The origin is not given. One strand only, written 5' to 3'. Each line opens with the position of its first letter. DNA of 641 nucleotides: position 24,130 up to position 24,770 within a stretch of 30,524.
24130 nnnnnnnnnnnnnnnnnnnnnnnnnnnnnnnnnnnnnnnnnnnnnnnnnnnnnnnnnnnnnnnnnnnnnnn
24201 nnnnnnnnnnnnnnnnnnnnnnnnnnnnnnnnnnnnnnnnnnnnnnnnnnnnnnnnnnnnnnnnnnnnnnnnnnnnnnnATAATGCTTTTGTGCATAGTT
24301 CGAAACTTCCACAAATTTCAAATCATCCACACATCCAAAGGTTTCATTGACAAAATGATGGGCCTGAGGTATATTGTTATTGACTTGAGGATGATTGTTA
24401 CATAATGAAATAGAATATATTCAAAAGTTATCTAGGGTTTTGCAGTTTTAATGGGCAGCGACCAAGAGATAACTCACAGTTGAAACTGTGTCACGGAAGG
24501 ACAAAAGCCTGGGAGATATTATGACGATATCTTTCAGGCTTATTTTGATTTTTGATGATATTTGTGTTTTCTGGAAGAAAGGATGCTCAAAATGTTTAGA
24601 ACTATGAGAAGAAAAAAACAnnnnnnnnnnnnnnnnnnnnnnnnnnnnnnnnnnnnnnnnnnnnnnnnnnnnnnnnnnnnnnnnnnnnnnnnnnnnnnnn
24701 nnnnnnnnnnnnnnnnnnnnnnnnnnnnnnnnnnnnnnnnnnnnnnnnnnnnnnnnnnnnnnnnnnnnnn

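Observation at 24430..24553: Variant ykkC-family (guanidine-I-like) riboswitch with an ON-type terminator platform in front of a PNPOx/NimA-like flavoprotein gene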

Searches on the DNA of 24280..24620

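Call 4: search_rna_families(source=window, start=24280, end=24620, threshold=evalue, max_evalue=10, show_alignments=6)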
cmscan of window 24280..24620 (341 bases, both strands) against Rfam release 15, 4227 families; matches with E-value up to 10: 10.
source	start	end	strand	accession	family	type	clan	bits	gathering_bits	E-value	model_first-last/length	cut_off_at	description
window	24421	24517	+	RF00442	Guanidine-I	Cis-reg; riboswitch;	-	62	63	6.9e-11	1-107/107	no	Guanidine-I riboswitch aptamer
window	24516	24586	+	RF01163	snoR64a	Gene; snRNA; snoRNA; CD-box;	-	18.3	45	1.1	1-77/77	no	Small nucleolar RNA snoR64a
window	24514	24597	+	RF00054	SNORD25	Gene; snRNA; snoRNA; CD-box;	CL00049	17.2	39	0.52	1-87/87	no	Small nucleolar RNA SNORD25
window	24298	24355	+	RF02362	Yfr10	Gene; sRNA;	-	17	43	5.5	1-78/78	no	Cyanobacterial functional RNA 10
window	24297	24350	-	RF04060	mir-703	Gene; miRNA;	-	16.2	88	2.8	1-67/67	no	mir-703 microRNA precursor family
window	24381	24431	+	RF03411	mir-2856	Gene; miRNA;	-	15.7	60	2.5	18-70/87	no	mir-2856 microRNA precursor family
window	24517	24601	+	RF01199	snR58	Gene; snRNA; snoRNA; CD-box;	CL00077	15.7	70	5.3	1-97/97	no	Small nucleolar RNA snR58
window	24544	24592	+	RF00608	SNORD99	Gene; snRNA; snoRNA; CD-box;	CL00064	15.6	60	2.4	1-74/74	no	Small nucleolar RNA SNORD99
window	24545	24614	+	RF00181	SNORD113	Gene; snRNA; snoRNA; CD-box;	CL00069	13.9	36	7.6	1-74/74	no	Small nucleolar RNA SNORD113/SNORD114 family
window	24350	24484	+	RF01295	SCARNA7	Gene; snRNA; snoRNA; scaRNA;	-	11.7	65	0.67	1-330/330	no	Small Cajal body-specific RNA 7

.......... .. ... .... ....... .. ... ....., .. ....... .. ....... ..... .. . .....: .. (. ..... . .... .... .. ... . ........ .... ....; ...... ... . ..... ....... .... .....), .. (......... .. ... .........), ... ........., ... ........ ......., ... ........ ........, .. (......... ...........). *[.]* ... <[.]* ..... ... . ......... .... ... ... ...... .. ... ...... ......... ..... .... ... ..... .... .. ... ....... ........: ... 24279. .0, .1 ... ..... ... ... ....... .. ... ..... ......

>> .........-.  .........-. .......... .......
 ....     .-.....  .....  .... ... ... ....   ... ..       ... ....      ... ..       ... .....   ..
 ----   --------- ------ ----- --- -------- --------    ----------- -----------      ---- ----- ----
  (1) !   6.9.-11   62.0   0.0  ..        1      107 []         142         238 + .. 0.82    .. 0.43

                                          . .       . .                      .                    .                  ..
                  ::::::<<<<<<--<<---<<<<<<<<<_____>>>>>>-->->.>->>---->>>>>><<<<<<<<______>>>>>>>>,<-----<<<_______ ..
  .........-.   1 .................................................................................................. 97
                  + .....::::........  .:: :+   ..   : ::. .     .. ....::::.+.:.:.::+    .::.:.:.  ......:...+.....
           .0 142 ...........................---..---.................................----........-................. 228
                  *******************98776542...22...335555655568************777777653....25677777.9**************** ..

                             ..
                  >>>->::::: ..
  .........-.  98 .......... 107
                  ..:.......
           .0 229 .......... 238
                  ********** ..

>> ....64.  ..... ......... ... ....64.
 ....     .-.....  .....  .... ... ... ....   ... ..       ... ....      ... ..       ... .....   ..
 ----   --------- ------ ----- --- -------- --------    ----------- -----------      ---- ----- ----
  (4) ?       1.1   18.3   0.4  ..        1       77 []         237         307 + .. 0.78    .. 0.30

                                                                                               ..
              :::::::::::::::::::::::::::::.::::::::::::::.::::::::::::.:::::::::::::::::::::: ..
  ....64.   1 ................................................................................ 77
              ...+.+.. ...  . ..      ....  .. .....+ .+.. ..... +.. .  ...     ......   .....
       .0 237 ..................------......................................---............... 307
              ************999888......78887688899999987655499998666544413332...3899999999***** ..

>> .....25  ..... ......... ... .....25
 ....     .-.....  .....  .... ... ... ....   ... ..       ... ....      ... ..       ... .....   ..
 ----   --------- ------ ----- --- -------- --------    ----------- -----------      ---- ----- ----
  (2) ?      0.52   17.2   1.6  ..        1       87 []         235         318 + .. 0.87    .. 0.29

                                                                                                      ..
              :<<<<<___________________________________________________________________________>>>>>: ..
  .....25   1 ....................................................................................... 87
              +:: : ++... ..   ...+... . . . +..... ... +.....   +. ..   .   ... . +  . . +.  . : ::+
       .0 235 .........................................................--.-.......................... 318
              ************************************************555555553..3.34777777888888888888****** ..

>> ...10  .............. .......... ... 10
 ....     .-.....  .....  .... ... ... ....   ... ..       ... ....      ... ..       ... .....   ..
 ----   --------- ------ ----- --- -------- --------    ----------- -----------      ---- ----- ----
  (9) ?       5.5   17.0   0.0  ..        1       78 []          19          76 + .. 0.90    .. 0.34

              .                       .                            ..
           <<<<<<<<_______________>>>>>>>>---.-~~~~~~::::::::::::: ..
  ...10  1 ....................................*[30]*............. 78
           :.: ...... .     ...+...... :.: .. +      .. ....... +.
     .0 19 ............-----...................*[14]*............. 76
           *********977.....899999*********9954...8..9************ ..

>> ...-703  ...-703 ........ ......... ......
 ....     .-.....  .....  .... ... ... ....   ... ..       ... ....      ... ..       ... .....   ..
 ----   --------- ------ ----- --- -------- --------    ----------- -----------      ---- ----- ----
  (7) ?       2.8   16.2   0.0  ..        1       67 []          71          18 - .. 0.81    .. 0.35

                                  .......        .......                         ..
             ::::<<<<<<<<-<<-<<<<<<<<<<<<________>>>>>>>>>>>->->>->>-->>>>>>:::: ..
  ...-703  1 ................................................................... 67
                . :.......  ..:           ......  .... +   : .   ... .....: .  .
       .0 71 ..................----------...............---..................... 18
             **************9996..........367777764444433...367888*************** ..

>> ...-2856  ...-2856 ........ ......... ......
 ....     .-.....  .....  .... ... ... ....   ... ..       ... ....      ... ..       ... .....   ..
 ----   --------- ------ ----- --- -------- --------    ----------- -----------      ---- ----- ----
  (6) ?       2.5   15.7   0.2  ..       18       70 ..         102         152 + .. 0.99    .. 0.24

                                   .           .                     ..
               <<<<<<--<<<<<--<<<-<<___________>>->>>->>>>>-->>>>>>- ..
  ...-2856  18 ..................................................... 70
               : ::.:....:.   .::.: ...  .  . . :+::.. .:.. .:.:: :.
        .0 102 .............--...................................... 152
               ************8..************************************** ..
